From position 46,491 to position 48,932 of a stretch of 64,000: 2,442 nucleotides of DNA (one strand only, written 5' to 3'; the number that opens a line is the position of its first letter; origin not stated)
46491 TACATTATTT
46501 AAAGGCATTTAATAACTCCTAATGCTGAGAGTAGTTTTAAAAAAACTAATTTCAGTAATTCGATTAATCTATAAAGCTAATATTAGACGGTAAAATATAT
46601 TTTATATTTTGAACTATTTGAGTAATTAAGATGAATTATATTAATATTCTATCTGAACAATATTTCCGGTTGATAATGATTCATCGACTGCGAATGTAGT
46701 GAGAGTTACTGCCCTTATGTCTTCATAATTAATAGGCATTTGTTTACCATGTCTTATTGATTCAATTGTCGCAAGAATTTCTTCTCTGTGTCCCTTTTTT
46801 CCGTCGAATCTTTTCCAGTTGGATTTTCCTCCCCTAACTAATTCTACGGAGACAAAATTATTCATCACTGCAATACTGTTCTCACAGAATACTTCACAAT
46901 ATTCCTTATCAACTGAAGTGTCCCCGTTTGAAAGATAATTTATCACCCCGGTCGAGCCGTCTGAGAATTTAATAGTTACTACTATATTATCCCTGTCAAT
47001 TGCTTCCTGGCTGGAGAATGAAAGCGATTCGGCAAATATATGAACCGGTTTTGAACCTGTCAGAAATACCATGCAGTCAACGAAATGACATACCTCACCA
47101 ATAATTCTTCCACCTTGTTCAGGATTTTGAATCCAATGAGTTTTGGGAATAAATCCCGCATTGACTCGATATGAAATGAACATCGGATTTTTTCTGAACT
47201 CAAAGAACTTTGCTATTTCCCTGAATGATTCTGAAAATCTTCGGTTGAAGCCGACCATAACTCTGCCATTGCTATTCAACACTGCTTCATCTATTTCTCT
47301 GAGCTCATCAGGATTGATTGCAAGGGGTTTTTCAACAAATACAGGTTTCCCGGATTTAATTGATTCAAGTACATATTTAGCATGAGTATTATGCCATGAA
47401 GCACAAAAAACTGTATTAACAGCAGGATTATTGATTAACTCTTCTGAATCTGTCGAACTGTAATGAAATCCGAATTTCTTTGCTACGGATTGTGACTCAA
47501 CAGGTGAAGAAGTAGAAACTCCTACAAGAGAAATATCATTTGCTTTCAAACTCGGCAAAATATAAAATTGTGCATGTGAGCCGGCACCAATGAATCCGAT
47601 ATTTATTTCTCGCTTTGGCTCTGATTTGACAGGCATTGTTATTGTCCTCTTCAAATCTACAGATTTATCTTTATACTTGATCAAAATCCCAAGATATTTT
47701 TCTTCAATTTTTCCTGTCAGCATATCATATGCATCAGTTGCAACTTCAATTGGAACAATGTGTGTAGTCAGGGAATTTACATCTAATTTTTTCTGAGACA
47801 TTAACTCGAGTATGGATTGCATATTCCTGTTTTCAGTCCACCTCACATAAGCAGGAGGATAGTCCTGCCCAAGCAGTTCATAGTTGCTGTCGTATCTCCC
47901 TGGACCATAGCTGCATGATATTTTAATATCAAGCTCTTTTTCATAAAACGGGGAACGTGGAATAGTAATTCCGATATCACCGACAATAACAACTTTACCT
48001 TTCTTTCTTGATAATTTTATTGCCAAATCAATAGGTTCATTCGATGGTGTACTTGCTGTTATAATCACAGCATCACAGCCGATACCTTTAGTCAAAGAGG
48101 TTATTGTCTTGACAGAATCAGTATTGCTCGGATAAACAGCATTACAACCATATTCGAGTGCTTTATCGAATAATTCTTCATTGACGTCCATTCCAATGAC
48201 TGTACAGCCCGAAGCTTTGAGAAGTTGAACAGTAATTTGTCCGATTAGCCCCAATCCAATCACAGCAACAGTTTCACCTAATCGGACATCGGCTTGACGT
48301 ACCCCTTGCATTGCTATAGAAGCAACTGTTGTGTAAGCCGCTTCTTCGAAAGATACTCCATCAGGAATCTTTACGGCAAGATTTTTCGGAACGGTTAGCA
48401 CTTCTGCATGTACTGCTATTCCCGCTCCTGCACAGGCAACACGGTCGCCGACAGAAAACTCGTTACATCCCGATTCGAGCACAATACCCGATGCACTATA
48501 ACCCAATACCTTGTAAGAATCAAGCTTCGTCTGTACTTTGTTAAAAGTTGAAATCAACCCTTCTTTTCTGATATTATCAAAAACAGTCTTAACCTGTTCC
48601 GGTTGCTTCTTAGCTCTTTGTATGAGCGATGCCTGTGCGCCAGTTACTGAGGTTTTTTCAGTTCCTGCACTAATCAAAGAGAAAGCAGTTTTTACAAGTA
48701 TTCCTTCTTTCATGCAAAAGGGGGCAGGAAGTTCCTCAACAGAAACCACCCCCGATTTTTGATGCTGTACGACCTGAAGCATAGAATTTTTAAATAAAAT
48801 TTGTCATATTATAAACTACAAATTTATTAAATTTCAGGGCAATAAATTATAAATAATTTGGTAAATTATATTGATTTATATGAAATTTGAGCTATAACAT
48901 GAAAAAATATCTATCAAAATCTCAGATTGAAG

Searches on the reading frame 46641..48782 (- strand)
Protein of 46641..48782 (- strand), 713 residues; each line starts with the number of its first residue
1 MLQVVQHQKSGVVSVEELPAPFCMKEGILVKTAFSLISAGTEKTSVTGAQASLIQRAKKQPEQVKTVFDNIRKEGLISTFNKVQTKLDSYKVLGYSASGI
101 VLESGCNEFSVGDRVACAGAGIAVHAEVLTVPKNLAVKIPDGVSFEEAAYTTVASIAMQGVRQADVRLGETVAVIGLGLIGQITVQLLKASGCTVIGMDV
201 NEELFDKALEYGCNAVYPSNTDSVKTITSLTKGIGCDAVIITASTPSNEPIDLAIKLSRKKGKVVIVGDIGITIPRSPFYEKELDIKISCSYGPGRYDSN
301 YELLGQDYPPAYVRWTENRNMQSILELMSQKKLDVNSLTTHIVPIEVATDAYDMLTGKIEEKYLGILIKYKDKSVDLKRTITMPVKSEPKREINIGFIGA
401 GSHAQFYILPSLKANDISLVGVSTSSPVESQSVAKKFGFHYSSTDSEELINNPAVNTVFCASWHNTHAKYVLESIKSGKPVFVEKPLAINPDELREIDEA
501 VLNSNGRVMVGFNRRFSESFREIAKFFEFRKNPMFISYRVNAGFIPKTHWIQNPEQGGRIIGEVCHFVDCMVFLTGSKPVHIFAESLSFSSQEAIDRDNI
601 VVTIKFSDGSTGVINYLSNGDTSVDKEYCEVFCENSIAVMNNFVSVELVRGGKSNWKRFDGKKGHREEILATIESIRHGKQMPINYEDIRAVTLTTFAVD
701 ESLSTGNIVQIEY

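Call 32: find_related_loci(query=window:46641-48782:-, collection=genome_contigs, flank=10000)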
Query window:46641-48782:- (713 aa) in genome_contigs; peptide patterns used: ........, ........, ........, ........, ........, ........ (x = any residue, [..] = any of these).
599 stretches matched a pattern (row limit reached: there are more); 586 encode a relative of the query (tblastn E <= 1e-3); the best 80 are kept; 80 distinct loci.
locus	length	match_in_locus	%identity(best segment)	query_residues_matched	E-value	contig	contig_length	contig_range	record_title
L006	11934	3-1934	89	70-713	0e+0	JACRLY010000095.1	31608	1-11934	MAG: Ignavibacteriae bacterium isolate NC_groundwater_1893_Pr3_B-0.1um_34_8 SR2-18-B1_coassembly_335507, whole genome sh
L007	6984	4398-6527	64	1-711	0e+0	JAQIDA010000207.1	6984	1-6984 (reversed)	MAG: Candidatus Kapaibacterium sp. isolate GH34 k119_389341, whole genome shotgun sequence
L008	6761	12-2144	64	1-711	0e+0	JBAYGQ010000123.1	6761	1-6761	MAG: Bacteroidota bacterium isolate SO_2016_GW1_129 scaffold21609_OW334_2016, whole genome shotgun sequence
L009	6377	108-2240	62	1-709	0e+0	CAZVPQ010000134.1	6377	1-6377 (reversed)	MAG TPA_asm: uncultured Hyphomicrobiales bacterium isolate binchicken_co164_181 genome assembly, contig: NODE_5741_lengt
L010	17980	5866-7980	61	1-706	0e+0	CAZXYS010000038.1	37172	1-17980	MAG TPA_asm: uncultured Hyphomicrobiales bacterium isolate SRP141376_co1_372 genome assembly, contig: NODE_2628_length_3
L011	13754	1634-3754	59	1-706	0e+0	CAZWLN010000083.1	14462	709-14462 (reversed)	MAG TPA_asm: uncultured Hyphomicrobiales bacterium isolate binchicken_co20_189 genome assembly, contig: NODE_7840_length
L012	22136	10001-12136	61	1-711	0e+0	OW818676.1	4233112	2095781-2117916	metagenome genome assembly, chromosome: 1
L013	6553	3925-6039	60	1-706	0e+0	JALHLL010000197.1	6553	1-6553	MAG: bacterium isolate Bin_11_3_sub c_000000038897, whole genome shotgun sequence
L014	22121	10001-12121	64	1-707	0e+0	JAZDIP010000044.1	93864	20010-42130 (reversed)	MAG: bacterium isolate MEGAHIT-group-0.412 k141_11014668, whole genome shotgun sequence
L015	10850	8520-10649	61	1-712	0e+0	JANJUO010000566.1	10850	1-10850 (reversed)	MAG: bacterium isolate RXS1_metabat.bin.37 RXS1_k141_46264, whole genome shotgun sequence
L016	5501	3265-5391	59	1-710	0e+0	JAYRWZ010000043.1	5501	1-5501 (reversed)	MAG: Chloroflexota bacterium isolate EBPR_ori4bin.19 k141_19266, whole genome shotgun sequence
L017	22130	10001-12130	59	1-713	0e+0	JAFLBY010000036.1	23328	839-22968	MAG: Candidatus Kapaibacterium sp. isolate UWPOB_KAPA1 gnl_X_FIELABBJ_36, whole genome shotgun sequence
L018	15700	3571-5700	58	1-711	0e+0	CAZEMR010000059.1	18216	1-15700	MAG TPA_asm: uncultured Hyphomicrobiales bacterium isolate SRP252850_co1_161 genome assembly, contig: NODE_5600_length_1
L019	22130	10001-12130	58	1-711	0e+0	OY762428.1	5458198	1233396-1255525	MAG: Candidatus Kapabacteria bacterium isolate a44c304e-2480-4604-92e3-6035b9b042d9 genome assembly, chromosome: 1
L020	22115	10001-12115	60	1-705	0e+0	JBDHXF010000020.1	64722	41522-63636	MAG: Chlorobiota bacterium isolate AS-MESO-3CA.21 NODE_1752_length_64722_cov_4.800217, whole genome shotgun sequence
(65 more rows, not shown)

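Call 100: search_protein_families(library=pfam, proteins=[window:46641-48782:-], max_evalue=0.00001)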
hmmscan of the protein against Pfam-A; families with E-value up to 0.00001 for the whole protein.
window:46641-48782:- (713 aa): 4 families
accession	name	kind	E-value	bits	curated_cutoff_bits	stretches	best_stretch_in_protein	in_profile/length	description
PF01408.29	GFO_IDH_MocA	-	2.4e-22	80.3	24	1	393-512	1-120/120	Oxidoreductase family, NAD-binding Rossmann fold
PF00107.32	ADH_zinc_N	-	4.4e-19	69.1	31.8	1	180-298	2-121/129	Zinc-binding dehydrogenase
PF22725.1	GFO_IDH_MocA_C3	-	1.2e-07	32.1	27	1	546-634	31-119/124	GFO/IDH/MocA C-terminal domain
PF03807.23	F420_oxidored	-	1.7e-06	29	21.6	0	395-475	2-79/94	NADP oxidoreductase coenzyme F420-dependent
